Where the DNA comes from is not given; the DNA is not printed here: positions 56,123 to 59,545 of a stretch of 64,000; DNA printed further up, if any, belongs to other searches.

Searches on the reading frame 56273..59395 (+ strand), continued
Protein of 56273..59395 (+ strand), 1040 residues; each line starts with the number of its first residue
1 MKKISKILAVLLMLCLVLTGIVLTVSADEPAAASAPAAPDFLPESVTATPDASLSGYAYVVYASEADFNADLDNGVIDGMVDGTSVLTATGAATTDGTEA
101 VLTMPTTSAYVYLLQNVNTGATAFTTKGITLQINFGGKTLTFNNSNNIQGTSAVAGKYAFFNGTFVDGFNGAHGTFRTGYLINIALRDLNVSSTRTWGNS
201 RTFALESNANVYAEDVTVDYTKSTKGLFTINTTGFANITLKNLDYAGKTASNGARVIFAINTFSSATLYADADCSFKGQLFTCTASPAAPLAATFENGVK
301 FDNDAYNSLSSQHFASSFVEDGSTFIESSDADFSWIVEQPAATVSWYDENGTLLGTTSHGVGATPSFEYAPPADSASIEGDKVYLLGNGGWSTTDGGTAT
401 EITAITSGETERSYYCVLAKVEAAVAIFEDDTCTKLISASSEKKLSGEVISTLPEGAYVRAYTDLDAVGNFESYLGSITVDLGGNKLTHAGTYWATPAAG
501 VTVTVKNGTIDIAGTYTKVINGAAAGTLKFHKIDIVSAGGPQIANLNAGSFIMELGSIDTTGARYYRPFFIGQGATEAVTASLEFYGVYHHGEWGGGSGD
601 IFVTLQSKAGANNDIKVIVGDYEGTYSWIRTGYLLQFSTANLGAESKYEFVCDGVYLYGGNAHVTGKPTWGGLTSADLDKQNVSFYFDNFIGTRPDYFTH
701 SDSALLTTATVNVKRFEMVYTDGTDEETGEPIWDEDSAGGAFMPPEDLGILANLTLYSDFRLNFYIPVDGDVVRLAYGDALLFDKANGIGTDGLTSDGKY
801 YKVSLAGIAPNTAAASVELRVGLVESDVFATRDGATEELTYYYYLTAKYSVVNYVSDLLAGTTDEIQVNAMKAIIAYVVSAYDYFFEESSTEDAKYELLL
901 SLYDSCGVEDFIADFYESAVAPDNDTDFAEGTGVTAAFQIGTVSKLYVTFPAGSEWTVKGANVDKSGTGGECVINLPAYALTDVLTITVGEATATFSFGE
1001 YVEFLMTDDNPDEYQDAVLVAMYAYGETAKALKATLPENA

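Call 101: fold_search(model_id=the predicted structure, library=viral)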
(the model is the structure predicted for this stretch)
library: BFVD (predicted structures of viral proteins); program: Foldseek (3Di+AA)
matches with E <= 10: 675; with E <= 0.001: 1
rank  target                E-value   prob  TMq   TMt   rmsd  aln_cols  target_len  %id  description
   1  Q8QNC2                3.5e-04  0.47  0.12  0.11  33.4      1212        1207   10  EsV-1-160 [Ectocarpus siliculosus virus 1 (isolate New Zealand/Kaikoura/1988)]
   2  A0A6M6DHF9            1.1e-03  0.69  0.15  0.15  22.6      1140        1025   10  (no name in the UniProt tables at hand)
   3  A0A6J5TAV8            2.9e-03  0.38  0.12  0.14  24.2      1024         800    9  Intramolecular chaperone auto-processing domain containing protein [uncultured Caudovirales phage]
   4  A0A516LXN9            3.5e-03  0.30  0.08  0.08  25.4       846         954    7  (no name in the UniProt tables at hand)
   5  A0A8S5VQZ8            4.2e-03  1.00  0.18  0.54   7.3       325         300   13  (no name in the UniProt tables at hand)
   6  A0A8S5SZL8            1.0e-02  0.44  0.12  0.15  19.1       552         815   11  Pectate lyase [Podoviridae sp. ctnWS46]
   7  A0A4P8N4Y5            1.0e-02  0.28  0.12  0.16  20.9       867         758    9  Uncharacterized protein [Rheinheimera phage vB_RspM_Barba19A]
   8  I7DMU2                1.2e-02  0.12  0.08  0.07  27.2      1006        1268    8  Right handed beta helix domain-containing protein [Staphylococcus phage SA11]
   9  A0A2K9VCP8            2.3e-02  0.14  0.09  0.11  23.8       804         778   10  Rhamnogalacturonase A/B/Epimerase-like pectate lyase domain-containing protein [Lactobacillus phage Bacchae]
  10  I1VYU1                2.8e-02  0.66  0.06  0.16  19.0       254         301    9  Gn glycoprotein (Fragment) [Cache Valley virus]
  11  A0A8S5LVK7            3.0e-02  0.35  0.14  0.17  21.9       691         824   12  Uncharacterized protein [Podoviridae sp. ctoyw14]
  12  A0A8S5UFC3            3.1e-02  0.98  0.15  0.38  11.3       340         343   12  POLYGALACTURONASE 28 GLYCOSYL HYDROLASE, HYDROLYSES.9A [Myoviridae sp. ctcyQ27]
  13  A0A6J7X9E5            3.4e-02  0.06  0.08  0.08  40.4      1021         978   10  Major tropism determinant N-terminal domain-containing protein [uncultured Caudovirales phage]
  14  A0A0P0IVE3            3.7e-02  0.54  0.15  0.21  19.0       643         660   10  Uncharacterized protein [Klebsiella phage Kp2]
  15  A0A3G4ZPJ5            3.7e-02  0.14  0.10  0.14  22.1       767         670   10  Right handed beta helix domain-containing protein [Barrevirus sp.]
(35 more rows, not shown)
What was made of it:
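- On Right-handed parallel beta-helix proteins (pectate-lyase-like or tailspike-like): In BFVD one match has probability 1.00 and TM 0.54 over 325 columns, and many are named beta-helix or pectate lyase (call 101).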

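Call 104: find_encoding_contigs(protein=P0015, flank=10000, max_places=3)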
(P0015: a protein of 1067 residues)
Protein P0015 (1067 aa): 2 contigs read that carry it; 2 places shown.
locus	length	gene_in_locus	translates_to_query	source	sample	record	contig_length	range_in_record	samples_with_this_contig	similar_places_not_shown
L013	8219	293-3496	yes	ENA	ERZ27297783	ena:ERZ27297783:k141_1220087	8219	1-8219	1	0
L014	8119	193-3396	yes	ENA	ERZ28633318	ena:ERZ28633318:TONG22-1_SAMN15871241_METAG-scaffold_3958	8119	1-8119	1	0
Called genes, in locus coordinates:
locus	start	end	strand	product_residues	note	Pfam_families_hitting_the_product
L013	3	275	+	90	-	?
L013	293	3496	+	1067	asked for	-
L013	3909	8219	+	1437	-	?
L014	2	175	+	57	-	?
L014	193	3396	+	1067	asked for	-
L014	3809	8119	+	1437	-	?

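Call 105: find_encoding_contigs(protein=P0018, flank=10000, max_places=3)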
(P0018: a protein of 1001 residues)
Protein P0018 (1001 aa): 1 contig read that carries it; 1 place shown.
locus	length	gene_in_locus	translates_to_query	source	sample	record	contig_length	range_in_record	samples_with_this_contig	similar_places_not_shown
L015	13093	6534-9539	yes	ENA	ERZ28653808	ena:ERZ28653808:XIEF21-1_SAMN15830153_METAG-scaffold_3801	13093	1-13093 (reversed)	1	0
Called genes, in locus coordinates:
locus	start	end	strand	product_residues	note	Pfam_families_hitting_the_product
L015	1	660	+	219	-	?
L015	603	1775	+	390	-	-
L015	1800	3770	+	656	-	-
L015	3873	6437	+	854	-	PF07940:Hepar_II_III_C (faint)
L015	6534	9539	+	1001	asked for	-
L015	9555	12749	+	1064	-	-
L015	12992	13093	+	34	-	?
